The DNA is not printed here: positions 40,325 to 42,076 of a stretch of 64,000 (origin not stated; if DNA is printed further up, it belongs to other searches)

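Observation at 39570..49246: Candidate gamma-glutamylation pathway for glycerophosphodiester-derived amino alcohols: AOR, PuuD-like, ugpBAE, ugpQ, GS-like and SDR in one co-directional cluster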

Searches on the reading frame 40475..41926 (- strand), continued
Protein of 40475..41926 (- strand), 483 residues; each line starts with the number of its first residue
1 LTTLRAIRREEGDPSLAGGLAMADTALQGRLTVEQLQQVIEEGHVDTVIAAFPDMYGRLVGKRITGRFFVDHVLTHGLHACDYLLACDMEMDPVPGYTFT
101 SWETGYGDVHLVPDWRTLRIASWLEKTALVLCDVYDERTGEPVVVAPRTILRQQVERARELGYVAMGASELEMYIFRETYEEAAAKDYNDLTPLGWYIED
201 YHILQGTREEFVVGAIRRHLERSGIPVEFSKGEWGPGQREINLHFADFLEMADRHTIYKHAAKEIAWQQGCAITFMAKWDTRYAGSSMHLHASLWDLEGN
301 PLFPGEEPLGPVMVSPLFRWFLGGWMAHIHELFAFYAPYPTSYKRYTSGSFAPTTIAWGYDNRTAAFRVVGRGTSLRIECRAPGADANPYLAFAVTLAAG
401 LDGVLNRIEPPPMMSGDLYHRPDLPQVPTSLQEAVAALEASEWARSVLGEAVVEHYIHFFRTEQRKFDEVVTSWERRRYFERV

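Call 24: search_protein_families(library=pfam, proteins=[L122:11659-13113:+, L098:4550-5620:+, L102:9399-10307:+, L102:10294-11529:+, L122:8322-9092:+, L160:3524-6007:+, L160:6034-6996:+, L160:8657-9958:+, L133:9163-9918:+, L098:7110-8009:+], max_evalue=0.00001)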
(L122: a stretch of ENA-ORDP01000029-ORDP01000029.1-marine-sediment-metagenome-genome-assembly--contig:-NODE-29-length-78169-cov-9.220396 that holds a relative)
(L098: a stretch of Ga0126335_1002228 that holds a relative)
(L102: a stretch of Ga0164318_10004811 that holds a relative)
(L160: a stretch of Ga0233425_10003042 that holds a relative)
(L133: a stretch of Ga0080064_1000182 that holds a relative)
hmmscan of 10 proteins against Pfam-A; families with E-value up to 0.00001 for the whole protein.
L122:11659-13113:+ (484 aa): 1 family
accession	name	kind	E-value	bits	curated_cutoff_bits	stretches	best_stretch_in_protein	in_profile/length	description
PF00171.27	Aldedh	-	5.1e-176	586.2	23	1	20-479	5-461/461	Aldehyde dehydrogenase family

L098:4550-5620:+ (356 aa): 4 families
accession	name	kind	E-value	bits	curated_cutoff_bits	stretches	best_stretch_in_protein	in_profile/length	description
PF13416.11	SBP_bac_8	-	5.6e-26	92.4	27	1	40-308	1-266/279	Bacterial extracellular solute-binding protein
PF01547.30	SBP_bac_1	-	1.8e-17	64.7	26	1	35-291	7-306/307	Bacterial extracellular solute-binding protein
PF13343.11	SBP_bac_6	-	3.7e-14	53.2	24.6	1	94-303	29-220/245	Bacterial extracellular solute-binding protein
PF13531.11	SBP_bac_11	-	2.3e-10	41.1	25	1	38-295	13-222/227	Bacterial extracellular solute-binding protein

L102:9399-10307:+ (302 aa): 4 families
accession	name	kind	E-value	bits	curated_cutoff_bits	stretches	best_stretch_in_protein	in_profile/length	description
PF13344.12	Hydrolase_6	-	2e-31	108.5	27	1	41-141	1-101/101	Haloacid dehalogenase-like hydrolase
PF13242.12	Hydrolase_like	-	6.8e-19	68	22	1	224-295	2-74/75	HAD-hyrolase-like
PF00702.32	Hydrolase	-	1.1e-17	65.5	26.4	1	40-261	3-189/191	haloacid dehalogenase-like hydrolase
PF13419.12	HAD_2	-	1.1e-08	35.8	23.8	1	225-269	134-178/178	Haloacid dehalogenase-like hydrolase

L102:10294-11529:+ (411 aa): 0 families

L122:8322-9092:+ (256 aa): 2 families
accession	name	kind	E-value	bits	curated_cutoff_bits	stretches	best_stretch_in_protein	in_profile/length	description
PF00455.28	DeoRC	-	1.2e-46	159.1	31.8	1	79-236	3-160/160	DeoR C terminal sensor domain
PF08220.18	HTH_DeoR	-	7.5e-16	58.1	21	1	15-63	7-55/57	DeoR-like helix-turn-helix domain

L160:3524-6007:+ (827 aa): 5 families
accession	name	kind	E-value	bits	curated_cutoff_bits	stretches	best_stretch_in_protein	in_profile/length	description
PF01571.26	GCV_T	-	9.4e-81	271.2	25.6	1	425-716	2-255/255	Aminomethyltransferase folate-binding domain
PF01266.30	DAO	-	8.3e-71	239.8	27.9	1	9-364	1-353/353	FAD dependent oxidoreductase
PF08669.17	GCV_T_C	-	5e-21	74.8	25.9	1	740-819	1-80/80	Glycine cleavage T-protein C-terminal barrel domain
PF16350.10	FAO_M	-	1.7e-17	63.8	27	1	367-422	1-56/56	FAD dependent oxidoreductase central domain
PF00890.30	FAD_binding_2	-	2.6e-11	43.8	20.4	1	10-193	2-181/414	FAD binding domain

L160:6034-6996:+ (320 aa): 2 families
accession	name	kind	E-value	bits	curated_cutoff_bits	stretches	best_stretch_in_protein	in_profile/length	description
PF01633.27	Choline_kinase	-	5.7e-18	65.7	29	1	39-230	3-204/300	Choline/ethanolamine kinase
PF01636.29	APH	-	6.1e-18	65.9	23.2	1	37-251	2-231/239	Phosphotransferase enzyme family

L160:8657-9958:+ (433 aa): 1 family
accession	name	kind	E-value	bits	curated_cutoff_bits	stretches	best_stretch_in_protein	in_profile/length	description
PF04107.18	GCS2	-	1.5e-14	54.5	21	1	57-245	11-201/291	Glutamate-cysteine ligase family 2(GCS2)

L133:9163-9918:+ (251 aa): 3 families
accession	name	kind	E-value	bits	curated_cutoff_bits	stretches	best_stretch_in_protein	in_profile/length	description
PF00702.32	Hydrolase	-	1.1e-16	62.3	26.4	1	6-214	2-191/191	haloacid dehalogenase-like hydrolase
PF13419.12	HAD_2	-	7.3e-13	49.5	23.8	1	100-219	61-177/178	Haloacid dehalogenase-like hydrolase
PF13242.12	Hydrolase_like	-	1.1e-10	41.7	22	1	174-226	2-54/75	HAD-hyrolase-like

L098:7110-8009:+ (299 aa): 1 family
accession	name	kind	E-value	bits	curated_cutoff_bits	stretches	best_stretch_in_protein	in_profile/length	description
PF00528.27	BPD_transp_1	-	2.4e-11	44.1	26.4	1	100-282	8-170/184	Binding-protein-dependent transport system inner membrane component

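Call 34: search_solved_structures(query=P0001, max_evalue=1e-100, show_alignments=2)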
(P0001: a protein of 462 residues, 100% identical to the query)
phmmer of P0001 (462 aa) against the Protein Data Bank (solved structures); distinct sequences matched with E-value up to 1e-100: 2.
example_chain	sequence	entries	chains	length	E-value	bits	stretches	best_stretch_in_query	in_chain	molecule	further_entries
11zs_A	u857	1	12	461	1.4e-138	466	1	7-461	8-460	Glutamine synthetase, catalytic domain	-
5dm3_A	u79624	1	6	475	2e-127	429.2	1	8-461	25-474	L-glutamine synthetase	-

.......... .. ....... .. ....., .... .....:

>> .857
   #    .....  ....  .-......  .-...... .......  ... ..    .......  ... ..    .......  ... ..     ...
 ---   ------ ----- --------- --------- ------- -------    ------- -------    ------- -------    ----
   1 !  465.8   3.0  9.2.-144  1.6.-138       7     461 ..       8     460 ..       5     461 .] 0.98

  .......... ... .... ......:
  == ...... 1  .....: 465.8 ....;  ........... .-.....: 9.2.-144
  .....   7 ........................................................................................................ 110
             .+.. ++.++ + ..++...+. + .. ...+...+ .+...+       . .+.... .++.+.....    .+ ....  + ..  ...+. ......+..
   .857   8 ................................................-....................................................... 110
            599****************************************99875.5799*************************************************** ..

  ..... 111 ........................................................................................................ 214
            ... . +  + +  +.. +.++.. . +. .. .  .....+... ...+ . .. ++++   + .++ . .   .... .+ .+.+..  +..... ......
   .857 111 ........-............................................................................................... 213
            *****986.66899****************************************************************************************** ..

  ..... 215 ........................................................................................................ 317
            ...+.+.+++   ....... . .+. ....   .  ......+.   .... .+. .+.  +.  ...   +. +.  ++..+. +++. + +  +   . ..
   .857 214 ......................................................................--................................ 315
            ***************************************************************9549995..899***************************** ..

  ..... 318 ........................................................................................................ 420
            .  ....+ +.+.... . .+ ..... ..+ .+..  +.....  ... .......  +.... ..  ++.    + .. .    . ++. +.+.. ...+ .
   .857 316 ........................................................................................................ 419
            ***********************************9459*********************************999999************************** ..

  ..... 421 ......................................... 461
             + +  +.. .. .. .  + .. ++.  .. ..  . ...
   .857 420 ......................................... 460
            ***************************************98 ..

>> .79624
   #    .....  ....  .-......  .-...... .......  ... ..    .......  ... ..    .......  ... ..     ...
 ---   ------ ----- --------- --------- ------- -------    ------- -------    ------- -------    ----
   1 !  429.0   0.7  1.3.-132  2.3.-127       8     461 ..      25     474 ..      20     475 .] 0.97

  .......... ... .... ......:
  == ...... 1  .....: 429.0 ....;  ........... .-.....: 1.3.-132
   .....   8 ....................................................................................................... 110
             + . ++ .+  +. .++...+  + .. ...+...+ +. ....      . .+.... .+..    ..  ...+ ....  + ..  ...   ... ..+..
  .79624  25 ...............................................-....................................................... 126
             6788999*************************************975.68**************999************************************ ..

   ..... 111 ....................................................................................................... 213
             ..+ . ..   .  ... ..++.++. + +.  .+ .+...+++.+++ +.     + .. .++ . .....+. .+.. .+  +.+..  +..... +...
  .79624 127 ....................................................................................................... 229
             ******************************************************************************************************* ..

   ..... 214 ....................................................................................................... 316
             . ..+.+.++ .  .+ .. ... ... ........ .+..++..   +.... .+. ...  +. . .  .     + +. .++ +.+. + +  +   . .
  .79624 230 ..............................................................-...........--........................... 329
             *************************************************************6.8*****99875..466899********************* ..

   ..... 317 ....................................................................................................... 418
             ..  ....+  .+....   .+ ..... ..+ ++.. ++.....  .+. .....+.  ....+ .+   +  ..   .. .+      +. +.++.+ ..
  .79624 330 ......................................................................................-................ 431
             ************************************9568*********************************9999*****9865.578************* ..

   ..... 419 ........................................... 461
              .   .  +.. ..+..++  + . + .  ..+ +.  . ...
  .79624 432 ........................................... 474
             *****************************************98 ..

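Call 41: search_solved_structures(query=P0123, max_evalue=0.001, show_alignments=1)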
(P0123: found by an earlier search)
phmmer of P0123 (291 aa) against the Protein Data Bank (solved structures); distinct sequences matched with E-value up to 0.001: 28.
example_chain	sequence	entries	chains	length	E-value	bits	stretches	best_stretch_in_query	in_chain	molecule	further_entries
5tw7_A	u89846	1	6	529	5.9e-12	48.8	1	75-221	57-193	GMP synthase [glutamine-hydrolyzing]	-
2lxn_A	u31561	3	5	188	6.7e-11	45.4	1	90-219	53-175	GMP synthase [glutamine-hydrolyzing] subunit A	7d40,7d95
1gpm_A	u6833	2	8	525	7.9e-11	45.1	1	99-216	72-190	GMP SYNTHETASE | GMP synthase [glutamine-hydrolyzing]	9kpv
7yc6_A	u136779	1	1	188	9.2e-11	44.9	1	90-219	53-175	GMP synthase [glutamine-hydrolyzing] subunit A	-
2ywb_A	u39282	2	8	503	1.1e-10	44.7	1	101-217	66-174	GMP synthase [glutamine-hydrolyzing]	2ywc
7d96_A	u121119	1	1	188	1.2e-10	44.6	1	90-219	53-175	GMP synthase [glutamine-hydrolyzing] subunit A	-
7d97_A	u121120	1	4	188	1.3e-10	44.4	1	90-219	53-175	GMP synthase [glutamine-hydrolyzing] subunit A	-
8gr3_A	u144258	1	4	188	1.6e-10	44.1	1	90-219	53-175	GMP synthase [glutamine-hydrolyzing] subunit A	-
8gr1_A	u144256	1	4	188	2.4e-10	43.5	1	90-219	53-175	GMP synthase [glutamine-hydrolyzing] subunit A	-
9k7i_A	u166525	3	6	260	3.9e-10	42.9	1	64-240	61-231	Gamma-glutamyl peptidase 1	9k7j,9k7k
3tqi_A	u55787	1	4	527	1.2e-09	41.3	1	99-221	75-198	GMP synthase [glutamine-hydrolyzing]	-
9k7l_A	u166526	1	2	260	3.7e-09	39.7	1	64-240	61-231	Gamma-glutamyl peptidase 1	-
7sbc_A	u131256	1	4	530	1.1e-08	38.1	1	99-212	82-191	GMP synthase [glutamine-hydrolyzing]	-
1wl8_A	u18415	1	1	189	1.1e-07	34.8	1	106-220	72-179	GMP synthase [glutamine-hydrolyzing] subunit A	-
2d7j_A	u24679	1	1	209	2.5e-07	33.7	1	106-220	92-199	GMP synthase [glutamine-hydrolyzing] subunit A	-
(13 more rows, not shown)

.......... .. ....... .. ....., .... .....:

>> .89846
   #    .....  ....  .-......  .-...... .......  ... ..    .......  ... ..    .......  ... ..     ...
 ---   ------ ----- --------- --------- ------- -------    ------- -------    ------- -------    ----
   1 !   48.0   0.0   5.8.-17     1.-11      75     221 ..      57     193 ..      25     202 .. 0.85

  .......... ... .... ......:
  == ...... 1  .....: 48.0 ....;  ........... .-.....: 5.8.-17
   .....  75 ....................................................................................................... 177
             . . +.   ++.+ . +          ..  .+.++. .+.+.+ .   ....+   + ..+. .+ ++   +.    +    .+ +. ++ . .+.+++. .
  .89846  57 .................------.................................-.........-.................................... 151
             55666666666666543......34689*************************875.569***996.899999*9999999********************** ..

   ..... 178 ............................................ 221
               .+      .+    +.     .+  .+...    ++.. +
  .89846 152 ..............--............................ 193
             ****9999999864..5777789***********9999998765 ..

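Call 57: search_solved_structures(query=L015:7032-8027:+, max_evalue=1e-10)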
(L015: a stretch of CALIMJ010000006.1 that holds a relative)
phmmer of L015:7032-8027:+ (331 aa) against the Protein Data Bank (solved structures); distinct sequences matched with E-value up to 1e-10: 9.
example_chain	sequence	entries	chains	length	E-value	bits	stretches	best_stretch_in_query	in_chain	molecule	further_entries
4uab_A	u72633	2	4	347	8.8e-138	462.5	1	9-329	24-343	Twin-arginine translocation pathway signal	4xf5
4yzz_A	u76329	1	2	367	1.1e-16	64.2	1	9-307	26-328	TRAP TRANSPORTER SOLUTE BINDING PROTEIN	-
4yic_A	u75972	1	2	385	1.3e-16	63.9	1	9-307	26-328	TRAP TRANSPORTER SOLUTE BINDING PROTEIN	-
7ug8_A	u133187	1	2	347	7.4e-15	58.2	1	13-301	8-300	Ketoacid-binding protein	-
4pet_A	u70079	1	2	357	2.6e-13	53.1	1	110-322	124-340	Extracellular solute-binding protein, family 7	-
5cm6_A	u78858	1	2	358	4.1e-12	49.2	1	110-322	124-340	TRAP dicarboxylate transporter-DctP subunit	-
2zzv_A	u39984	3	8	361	2.7e-11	46.5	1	14-262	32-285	ABC transporter, solute-binding protein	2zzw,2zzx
4nap_A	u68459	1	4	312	4.7e-11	45.7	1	125-304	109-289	Extracellular solute-binding protein, family 7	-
4pgn_A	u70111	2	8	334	5.5e-11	45.5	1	125-304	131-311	Extracellular solute-binding protein, family 7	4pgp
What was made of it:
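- The window's GS-like protein is 73-74% identical to copies directly downstream of a TRAP system whose binding protein matches PDB 4uab at E 9e-138 (call 57).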
